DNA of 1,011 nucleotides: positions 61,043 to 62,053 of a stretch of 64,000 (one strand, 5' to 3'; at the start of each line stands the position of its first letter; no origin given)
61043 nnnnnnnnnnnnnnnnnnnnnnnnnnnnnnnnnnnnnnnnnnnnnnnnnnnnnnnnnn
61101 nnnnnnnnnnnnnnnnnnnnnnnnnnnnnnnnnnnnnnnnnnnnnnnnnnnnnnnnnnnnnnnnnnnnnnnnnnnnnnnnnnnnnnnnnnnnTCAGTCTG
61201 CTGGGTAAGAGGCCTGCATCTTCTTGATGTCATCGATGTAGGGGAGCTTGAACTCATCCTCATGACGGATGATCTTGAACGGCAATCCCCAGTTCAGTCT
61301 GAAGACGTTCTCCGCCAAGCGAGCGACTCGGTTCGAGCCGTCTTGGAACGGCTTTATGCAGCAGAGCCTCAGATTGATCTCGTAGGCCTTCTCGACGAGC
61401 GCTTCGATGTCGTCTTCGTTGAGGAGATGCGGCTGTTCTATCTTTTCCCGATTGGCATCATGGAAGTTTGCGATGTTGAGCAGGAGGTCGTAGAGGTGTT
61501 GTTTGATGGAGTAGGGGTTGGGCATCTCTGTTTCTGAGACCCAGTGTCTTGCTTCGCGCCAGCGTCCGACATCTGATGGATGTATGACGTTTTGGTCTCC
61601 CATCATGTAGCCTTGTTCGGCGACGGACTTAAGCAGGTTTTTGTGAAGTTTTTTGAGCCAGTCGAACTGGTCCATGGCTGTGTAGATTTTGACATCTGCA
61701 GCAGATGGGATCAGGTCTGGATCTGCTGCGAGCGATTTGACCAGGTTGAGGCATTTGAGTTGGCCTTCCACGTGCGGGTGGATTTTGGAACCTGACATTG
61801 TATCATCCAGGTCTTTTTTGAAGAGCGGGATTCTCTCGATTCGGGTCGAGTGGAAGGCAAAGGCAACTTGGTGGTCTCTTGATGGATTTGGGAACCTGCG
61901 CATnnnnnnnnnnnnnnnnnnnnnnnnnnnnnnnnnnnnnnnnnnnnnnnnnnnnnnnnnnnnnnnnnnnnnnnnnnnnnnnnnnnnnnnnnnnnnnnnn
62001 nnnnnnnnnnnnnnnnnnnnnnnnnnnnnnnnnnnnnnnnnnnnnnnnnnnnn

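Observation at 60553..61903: Compact ABC-type ATPase converging on and overlapping a degenerate Fic/Doc-like gene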

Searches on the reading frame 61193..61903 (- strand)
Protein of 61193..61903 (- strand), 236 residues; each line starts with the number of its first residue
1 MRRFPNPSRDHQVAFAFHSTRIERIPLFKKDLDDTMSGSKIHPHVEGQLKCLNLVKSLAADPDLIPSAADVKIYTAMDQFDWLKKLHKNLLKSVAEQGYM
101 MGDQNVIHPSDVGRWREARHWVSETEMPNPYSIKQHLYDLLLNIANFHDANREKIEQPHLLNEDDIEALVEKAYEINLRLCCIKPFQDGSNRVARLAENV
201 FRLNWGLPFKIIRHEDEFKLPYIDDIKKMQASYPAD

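Call 3: search_protein_families(library=pfam, proteins=[window:61193-61903:-], max_evalue=1)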
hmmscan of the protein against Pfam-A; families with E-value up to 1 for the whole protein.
window:61193-61903:- (236 aa): 1 family
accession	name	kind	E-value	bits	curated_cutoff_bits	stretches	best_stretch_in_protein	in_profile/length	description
PF02661.23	Fic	-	1.5e-07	32.6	24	1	81-201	5-92/93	Fic/DOC family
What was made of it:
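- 61193..61903 (-): Fic-fold protein, 236 aa. Class-II-like N-terminal S19-T-R-I-E23-R helix, a flap region (G113-R-W-R116 to M127-P-N-P130) and a degenerate motif K184-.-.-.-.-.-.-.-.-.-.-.195. Pfam Fic 32.6 bits (call 3).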

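Call 4: search_protein_families(library=phrogs, proteins=[window:61193-61903:-], max_evalue=1)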
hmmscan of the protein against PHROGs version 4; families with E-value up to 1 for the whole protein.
window:61193-61903:- (236 aa): 5 families
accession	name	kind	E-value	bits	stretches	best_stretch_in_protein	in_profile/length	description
phrog_11900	-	unknown function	2.6e-07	31.4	1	164-216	137-189/230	-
phrog_23170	-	unknown function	0.0031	18.2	1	165-225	106-168/191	-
phrog_20403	-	unknown function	0.0084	17.3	0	77-112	35-72/85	-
phrog_5978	-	unknown function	0.014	15.5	1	83-205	117-221/364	-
phrog_22330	-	unknown function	0.2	12.7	1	171-193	31-53/59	-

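Call 5: search_protein_families(library=padloc, proteins=[window:61193-61903:-], max_evalue=1)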
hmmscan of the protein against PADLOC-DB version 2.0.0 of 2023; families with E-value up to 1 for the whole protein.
window:61193-61903:- (236 aa): 6 families
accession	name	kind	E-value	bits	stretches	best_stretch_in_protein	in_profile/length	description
PDLC04836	PDC-S04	-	4.1e-07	27.4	1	12-230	26-213/244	-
PDLC04838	PDC-S04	-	5.8e-05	21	2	149-209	109-169/209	-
PDLC04839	PDC-S04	-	0.00012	19.8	1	146-227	106-184/205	-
PDLC04837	PDC-S04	-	0.0013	16.1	1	172-215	153-196/234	-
PDLC03963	SoFic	-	0.002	15.6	1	81-201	117-211/361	-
PDLC04840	PDC-S04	-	0.0032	15.2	1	165-226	137-196/227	-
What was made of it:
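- On PADLOC candidate PDC-S04: Best model PDLC04836: E 4.1e-7, 27.4 bits, over residues 12-230 (call 5).
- Closest known: SoFic and PADLOC candidate PDC-S04. Same: Fic-domain proteins linked to phage-host conflict, with weak profile matches (PDC-S04 4e-7, SoFic 2e-3; call 5).
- The Fic-like protein weakly matches the PADLOC candidate PDC-S04 and SoFic (call 5).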

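Call 10: search_dna_similar(query=window:61193-61903:-, collection=phages, mode=protein)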
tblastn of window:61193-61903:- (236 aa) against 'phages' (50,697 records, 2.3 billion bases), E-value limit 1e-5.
No match.

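Call 14: find_homologous_proteins(query=window:61193-61903:-)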
Query window:61193-61903:- (236 aa): 22 proteins with E <= 0.001 among 107 candidates.
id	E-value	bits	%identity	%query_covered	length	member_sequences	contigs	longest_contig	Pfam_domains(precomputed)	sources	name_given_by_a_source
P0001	1.3e-131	455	98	85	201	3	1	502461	PF02661.24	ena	-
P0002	5.1e-106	371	67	100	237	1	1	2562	PF02661.24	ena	-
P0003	6.6e-88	312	57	99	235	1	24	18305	PF02661.24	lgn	-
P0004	5.1e-87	309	56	100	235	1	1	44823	-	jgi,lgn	jgi:hypothetical protein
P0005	1.8e-83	298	57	100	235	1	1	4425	-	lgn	-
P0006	1.9e-82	294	55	98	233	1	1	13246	PF02661.24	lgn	-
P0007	2.7e-82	294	53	99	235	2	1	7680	PF02661.24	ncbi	-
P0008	4.3e-81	290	55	99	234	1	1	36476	-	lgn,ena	-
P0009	7.4e-76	273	54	100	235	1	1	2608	PF02661.24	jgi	-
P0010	2.8e-74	267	53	98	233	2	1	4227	-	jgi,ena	jgi:hypothetical protein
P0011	4.4e-74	267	51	99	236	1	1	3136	PF02661.24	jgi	jgi:hypothetical protein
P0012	1.3e-73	265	51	99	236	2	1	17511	-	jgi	-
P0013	3.1e-73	264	54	100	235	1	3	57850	PF02661.24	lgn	-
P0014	6.1e-67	243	48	100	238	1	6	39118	-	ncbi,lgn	-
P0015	2.4e-65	238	47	99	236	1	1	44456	PF02661.24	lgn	-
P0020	1.1e-39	154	37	92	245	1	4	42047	-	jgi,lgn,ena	-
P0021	6.7e-32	129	34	98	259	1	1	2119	PF02661.24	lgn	-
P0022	5.4e-26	109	30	98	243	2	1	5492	-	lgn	-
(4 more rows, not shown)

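Call 17: find_encoding_contigs(protein=P0003, flank=8000, max_places=4)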
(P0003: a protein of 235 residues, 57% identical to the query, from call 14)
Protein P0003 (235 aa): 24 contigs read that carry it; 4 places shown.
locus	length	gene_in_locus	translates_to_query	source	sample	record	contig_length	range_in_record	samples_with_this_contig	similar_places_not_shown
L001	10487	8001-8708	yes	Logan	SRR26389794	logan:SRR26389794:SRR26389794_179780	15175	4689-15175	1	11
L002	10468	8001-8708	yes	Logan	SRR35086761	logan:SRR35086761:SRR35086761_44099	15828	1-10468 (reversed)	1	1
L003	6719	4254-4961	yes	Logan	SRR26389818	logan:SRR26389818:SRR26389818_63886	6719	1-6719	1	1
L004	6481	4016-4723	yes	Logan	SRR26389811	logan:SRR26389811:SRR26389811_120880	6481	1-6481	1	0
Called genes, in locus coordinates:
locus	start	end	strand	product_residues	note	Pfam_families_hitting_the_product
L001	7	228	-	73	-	-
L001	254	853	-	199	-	-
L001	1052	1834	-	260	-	PF13637:Ank_4 (weak)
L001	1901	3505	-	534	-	PF13589:HATPase_c_3 (weak)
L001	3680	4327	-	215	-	-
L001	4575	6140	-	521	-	PF06745:ATPase (faint), PF13481:AAA_25 (weak), PF20216:DUF6576 (weak)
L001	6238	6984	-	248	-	-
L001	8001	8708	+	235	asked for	PF02661:Fic (weak)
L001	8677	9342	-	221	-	-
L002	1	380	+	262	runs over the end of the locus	PF14528:LAGLIDADG_3 (weak)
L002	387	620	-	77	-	-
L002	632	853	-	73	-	-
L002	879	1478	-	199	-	-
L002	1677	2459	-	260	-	PF13637:Ank_4 (weak)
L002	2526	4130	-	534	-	PF13589:HATPase_c_3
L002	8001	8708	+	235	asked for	PF02661:Fic (weak)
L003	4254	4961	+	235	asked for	PF02661:Fic (weak)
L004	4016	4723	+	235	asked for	PF02661:Fic (weak)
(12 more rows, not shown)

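Call 19: find_encoding_contigs(protein=P0004, flank=6000, max_places=2)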
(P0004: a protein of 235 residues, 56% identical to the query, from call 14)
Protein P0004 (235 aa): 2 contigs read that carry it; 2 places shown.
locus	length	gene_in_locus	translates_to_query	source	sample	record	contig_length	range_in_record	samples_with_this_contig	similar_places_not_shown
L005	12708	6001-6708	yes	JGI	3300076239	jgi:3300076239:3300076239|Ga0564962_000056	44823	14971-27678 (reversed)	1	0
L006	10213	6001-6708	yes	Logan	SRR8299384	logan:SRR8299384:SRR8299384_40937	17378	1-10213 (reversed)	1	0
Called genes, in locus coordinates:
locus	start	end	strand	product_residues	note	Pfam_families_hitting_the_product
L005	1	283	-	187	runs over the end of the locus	PF12796:Ank_2, PF13606:Ank_3 (faint), PF00023:Ank (weak), PF13637:Ank_4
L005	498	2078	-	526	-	PF13589:HATPase_c_3 (weak)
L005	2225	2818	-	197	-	-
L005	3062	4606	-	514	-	PF06745:ATPase (faint), PF13481:AAA_25 (faint), PF20216:DUF6576 (weak)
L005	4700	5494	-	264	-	-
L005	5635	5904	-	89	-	-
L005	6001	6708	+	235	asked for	-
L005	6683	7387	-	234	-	-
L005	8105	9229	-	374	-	-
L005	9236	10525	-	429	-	-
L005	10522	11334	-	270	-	-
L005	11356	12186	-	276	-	-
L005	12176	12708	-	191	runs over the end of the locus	-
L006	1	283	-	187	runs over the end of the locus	PF12796:Ank_2, PF13606:Ank_3 (faint), PF00023:Ank (weak), PF13637:Ank_4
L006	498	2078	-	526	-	PF13589:HATPase_c_3 (weak)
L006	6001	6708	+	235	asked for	-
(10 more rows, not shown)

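Call 20: find_encoding_contigs(protein=P0013, flank=6000, max_places=2)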
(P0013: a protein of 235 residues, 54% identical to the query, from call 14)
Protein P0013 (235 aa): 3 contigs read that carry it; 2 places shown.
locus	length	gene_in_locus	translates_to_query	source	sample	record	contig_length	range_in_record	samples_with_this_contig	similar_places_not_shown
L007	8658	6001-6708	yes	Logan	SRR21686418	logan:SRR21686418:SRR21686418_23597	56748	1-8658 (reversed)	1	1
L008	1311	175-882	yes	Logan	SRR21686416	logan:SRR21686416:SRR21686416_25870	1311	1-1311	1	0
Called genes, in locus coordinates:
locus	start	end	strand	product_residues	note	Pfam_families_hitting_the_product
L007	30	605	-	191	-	-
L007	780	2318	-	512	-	PF02518:HATPase_c (faint), PF13589:HATPase_c_3 (weak)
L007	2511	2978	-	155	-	-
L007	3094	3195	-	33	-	-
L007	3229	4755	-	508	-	PF13481:AAA_25 (faint)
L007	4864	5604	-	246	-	-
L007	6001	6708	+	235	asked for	PF02661:Fic (weak)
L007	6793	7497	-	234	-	PF13304:AAA_21 (faint)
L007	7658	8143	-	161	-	-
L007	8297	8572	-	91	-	-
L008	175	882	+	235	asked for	PF02661:Fic (weak)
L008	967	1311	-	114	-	?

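Call 21: find_encoding_contigs(protein=P0020, flank=6000, max_places=2)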
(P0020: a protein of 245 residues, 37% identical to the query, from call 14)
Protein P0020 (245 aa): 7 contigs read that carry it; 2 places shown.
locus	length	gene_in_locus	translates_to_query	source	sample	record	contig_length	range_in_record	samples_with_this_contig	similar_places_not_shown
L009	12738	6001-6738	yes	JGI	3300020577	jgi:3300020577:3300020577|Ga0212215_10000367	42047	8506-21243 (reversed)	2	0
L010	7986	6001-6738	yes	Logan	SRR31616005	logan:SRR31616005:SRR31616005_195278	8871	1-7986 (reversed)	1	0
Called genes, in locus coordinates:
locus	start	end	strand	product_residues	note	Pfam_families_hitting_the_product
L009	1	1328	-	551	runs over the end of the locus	PF13589:HATPase_c_3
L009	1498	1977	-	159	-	-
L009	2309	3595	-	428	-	-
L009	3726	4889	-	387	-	PF06745:ATPase (faint), PF13481:AAA_25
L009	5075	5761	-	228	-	-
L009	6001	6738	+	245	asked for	-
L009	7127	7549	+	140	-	PF13392:HNH_3 (weak)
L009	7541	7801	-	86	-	-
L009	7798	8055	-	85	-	-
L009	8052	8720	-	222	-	PF13476:AAA_23 (faint), PF02463:SMC_N (faint), PF13304:AAA_21 (faint)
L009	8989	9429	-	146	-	-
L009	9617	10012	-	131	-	-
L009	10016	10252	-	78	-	-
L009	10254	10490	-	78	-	-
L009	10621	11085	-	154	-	-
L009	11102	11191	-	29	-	-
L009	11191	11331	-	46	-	-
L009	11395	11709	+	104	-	-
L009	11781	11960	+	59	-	-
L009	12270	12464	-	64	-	-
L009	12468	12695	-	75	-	-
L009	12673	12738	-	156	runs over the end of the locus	-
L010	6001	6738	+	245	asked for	-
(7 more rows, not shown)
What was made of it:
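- An HNH gene and two small genes separate them in L009 (call 21).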

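Call 22: list_cluster_members(proteins=[P0001, P0023, P0007, P0014, P0024])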
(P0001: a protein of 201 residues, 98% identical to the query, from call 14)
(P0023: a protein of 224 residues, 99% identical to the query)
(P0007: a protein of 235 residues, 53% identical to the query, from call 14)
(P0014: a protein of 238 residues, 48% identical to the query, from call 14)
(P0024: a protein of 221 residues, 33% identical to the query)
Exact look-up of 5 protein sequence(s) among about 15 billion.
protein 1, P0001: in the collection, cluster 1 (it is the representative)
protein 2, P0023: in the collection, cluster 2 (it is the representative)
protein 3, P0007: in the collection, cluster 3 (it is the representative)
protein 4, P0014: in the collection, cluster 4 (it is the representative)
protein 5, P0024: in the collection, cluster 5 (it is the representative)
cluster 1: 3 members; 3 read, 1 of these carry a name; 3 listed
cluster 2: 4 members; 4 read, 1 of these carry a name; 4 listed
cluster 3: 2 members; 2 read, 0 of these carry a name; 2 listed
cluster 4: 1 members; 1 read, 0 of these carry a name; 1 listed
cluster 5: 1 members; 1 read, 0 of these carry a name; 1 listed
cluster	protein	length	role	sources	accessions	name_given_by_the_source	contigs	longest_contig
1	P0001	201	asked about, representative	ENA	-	-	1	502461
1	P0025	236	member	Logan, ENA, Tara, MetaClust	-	strand:- start:137600 stop:138310 length:711 start_codon:yes stop_codon:yes ... | TARA_128_DCM_0.22-3_scaffold262909_1_gene300615 "" ""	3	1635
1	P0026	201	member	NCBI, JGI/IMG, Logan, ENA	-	-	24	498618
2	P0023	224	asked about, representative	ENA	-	-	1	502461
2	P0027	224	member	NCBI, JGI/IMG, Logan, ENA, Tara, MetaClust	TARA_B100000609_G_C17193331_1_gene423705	strand:+ start:136960 stop:137634 length:675 start_codon:yes stop_codon:yes ... | TARA_128_SRF_0.22-3_C17193331_1_gene423705 "" ""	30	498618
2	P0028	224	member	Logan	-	-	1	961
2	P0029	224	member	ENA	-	-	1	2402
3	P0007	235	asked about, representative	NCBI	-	-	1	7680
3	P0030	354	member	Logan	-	-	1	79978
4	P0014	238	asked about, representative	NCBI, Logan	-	-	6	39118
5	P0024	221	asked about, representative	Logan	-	-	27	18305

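Call 23: find_encoding_contigs(protein=P0014, flank=6000, max_places=2)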
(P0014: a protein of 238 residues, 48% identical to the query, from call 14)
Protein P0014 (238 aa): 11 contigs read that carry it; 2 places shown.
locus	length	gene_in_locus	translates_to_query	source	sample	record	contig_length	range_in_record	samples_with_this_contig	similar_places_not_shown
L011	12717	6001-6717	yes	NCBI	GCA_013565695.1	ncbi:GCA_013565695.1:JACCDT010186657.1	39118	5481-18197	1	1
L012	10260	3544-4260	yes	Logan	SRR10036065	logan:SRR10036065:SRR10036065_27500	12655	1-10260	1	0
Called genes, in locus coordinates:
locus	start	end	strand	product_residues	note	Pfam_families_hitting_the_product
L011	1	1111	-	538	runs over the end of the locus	PF02518:HATPase_c (weak), PF13589:HATPase_c_3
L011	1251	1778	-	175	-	-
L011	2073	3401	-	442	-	-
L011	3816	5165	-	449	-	PF13481:AAA_25 (weak)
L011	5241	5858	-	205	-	-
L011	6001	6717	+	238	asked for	-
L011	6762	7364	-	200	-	PF13476:AAA_23 (weak), PF13555:AAA_29 (faint), PF02463:SMC_N (faint)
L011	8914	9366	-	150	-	-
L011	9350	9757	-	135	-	PF01844:HNH, PF14279:HNH_5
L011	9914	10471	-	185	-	-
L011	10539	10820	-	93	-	-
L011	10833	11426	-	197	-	-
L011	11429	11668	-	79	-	-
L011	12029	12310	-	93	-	-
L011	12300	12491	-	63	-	-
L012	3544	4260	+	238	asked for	-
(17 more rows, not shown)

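Call 24: find_encoding_contigs(protein=P0015, flank=6000, max_places=2)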
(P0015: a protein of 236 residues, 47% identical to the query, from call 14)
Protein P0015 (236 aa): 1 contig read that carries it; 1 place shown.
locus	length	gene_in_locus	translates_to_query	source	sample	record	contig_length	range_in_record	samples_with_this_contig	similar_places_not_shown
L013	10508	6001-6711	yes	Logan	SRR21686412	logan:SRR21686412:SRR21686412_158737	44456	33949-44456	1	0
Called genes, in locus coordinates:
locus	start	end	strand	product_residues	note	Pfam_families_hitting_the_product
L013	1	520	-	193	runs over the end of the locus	PF13637:Ank_4 (faint)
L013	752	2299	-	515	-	PF13589:HATPase_c_3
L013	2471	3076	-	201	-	-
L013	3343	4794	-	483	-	PF06745:ATPase (faint), PF13481:AAA_25 (weak), PF20216:DUF6576 (weak)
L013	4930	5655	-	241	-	-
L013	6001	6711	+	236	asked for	PF02661:Fic (weak)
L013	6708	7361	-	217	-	-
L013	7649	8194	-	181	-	-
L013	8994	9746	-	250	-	-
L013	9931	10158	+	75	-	-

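Call 30: search_solved_structures(query=A1, max_evalue=1, show_alignments=3)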
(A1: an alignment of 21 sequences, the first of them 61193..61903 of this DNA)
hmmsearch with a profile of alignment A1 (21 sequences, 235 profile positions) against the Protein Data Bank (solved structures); distinct sequences matched with E-value up to 1: 15.
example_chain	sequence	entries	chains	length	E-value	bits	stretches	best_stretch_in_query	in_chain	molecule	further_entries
6i7i_A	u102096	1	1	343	5.7e-07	32.4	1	158-219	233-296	Adenosine monophosphate-protein transferase FICD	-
6i7h_A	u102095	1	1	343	6.1e-07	32.3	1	158-219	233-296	Adenosine monophosphate-protein transferase FICD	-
6i7g_A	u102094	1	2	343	6.3e-07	32.3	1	158-219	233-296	Adenosine monophosphate-protein transferase FICD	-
4u04_A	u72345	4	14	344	6.3e-07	32.3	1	158-219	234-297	Adenosine monophosphate-protein transferase FICD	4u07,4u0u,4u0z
6i7j_A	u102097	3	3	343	9.4e-07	31.7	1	158-219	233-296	Adenosine monophosphate-protein transferase FICD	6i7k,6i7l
7b7z_A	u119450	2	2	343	1.9e-06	30.7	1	158-219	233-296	Protein adenylyltransferase FICD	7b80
9yz5_A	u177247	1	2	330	2.5e-06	30.4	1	158-219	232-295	Protein adenylyltransferase FICD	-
4u0s_A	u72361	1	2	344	2.8e-06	30.2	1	158-219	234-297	Adenosine monophosphate-protein transferase FICD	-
6zmd_B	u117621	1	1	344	4e-06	29.7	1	170-217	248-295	Protein adenylyltransferase FICD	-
3cuc_A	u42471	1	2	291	4.6e-05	26.2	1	171-224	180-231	Protein of unknown function with a Fic domain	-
4x2e_A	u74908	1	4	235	0.0029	20.3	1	175-217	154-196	Fic family protein putative filamentation induced by cAMP protein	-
5jj6_A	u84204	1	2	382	0.0035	20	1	171-215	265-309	Adenosine monophosphate-protein transferase FICD homolog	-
5jj7_A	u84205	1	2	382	0.004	19.9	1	171-215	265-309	Adenosine monophosphate-protein transferase FICD homolog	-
4x2c_A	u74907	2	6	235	0.075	15.7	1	175-217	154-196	Fic family protein putative filamentation induced by cAMP protein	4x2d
9vjc_A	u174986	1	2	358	0.95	12.1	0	163-199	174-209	Protein adenylyltransferase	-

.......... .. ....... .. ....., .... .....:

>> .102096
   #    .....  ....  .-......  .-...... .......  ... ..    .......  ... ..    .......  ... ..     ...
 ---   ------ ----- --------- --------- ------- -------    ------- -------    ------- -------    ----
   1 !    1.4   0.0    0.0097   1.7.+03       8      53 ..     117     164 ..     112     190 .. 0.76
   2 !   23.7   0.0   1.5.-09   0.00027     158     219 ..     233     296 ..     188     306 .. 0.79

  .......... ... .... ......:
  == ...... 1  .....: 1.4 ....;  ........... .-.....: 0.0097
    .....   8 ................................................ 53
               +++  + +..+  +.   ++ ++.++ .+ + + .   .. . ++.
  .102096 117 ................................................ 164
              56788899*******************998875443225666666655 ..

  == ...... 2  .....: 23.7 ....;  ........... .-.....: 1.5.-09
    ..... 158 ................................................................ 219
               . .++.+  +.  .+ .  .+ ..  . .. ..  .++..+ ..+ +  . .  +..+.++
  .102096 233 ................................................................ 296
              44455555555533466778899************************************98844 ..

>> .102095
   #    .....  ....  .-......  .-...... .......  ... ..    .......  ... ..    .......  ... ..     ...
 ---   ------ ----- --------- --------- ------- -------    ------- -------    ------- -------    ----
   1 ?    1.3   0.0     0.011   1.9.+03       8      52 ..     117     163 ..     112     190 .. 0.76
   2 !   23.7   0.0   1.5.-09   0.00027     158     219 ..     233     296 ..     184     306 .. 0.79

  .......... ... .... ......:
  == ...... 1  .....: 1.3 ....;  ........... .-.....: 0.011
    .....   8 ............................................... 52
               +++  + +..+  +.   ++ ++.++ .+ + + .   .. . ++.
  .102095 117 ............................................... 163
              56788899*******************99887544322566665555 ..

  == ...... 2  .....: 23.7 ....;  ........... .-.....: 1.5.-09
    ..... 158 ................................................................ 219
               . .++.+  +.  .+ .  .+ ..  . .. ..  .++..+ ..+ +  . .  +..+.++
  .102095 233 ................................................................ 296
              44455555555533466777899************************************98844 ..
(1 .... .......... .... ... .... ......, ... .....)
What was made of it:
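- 61193..61903 (-): PDB profile match to FICD (call 30).
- On Fic/Fido superfamily (catalytically competent AMPylases): Position-for-position alignment to FICD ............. (call 30).
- On Class II Fic (intramolecular N-terminal inhibitory helix): It aligns to FICD TVAIEGN only in a low-scoring segment (call 30).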

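Call 35: predict_structure(alignment_id=A1)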
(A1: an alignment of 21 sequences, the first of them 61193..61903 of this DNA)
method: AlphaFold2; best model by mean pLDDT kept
length: 236 residues; sequences in the alignment: 21
mean_pLDDT: 92.2   pTM: 0.90
mean pLDDT of the five models: 92.2, 91.9, 91.4, 90.6, 89.7
residues with pLDDT >= 90: 194; 70-90: 32; 50-70: 9; < 50: 1
segments of 3 or more residues with pLDDT < 50: none
pLDDT, mean of each block of 10 residues (from residue 1): 78 92 89 93 94 95 95 95 98 96 94 95 92 97 98 90 95 97 96 97 94 65 88 89
secondary structure, 60 per line:
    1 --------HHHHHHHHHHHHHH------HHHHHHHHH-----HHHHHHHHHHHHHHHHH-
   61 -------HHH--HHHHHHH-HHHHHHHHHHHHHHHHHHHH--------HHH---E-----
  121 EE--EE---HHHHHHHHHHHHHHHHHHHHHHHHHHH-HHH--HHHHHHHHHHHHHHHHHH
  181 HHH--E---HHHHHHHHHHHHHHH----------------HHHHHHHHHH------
elements in order: H9-22 H29-37 H43-59 H73-79 H81-100 H130-156 H163-183 H190-204 H221-230
